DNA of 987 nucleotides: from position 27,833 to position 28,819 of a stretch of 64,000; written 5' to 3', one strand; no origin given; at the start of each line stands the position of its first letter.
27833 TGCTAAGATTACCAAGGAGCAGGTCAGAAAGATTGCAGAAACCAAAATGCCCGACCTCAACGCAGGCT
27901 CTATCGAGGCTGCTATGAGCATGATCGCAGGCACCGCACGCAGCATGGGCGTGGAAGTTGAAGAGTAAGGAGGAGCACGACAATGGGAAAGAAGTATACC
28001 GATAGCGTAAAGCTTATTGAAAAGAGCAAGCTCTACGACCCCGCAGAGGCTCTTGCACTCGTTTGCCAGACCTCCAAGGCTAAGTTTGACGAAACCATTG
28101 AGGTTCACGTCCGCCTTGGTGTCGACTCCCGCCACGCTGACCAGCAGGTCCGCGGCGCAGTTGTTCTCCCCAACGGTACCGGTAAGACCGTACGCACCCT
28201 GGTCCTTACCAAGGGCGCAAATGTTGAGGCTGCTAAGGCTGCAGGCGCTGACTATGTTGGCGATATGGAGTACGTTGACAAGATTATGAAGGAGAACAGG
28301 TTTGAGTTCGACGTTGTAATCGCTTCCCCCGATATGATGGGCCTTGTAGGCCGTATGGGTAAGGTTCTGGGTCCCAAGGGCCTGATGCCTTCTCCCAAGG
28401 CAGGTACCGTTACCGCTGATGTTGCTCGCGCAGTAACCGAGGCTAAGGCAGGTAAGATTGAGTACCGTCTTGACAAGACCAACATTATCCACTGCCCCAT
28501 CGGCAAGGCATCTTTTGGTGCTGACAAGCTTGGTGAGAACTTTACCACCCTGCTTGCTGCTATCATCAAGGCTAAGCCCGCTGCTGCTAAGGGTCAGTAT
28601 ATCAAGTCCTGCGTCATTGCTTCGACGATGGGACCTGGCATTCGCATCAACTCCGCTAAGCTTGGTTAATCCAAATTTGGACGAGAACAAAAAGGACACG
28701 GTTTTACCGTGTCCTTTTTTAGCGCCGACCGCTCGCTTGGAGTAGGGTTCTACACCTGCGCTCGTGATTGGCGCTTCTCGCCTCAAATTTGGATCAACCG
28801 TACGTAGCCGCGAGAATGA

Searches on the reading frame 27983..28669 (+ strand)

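Call 77: search_protein_families(library=pfam, proteins=[window:27983-28669:+], max_evalue=0.001)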
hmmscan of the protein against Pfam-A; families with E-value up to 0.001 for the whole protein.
window:27983-28669:+ (228 aa): 1 family
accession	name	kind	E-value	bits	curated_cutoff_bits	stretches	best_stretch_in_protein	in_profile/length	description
PF00687.26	Ribosomal_L1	-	2.7e-67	226.6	32.2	1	29-218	3-198/198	Ribosomal protein L1p/L10e family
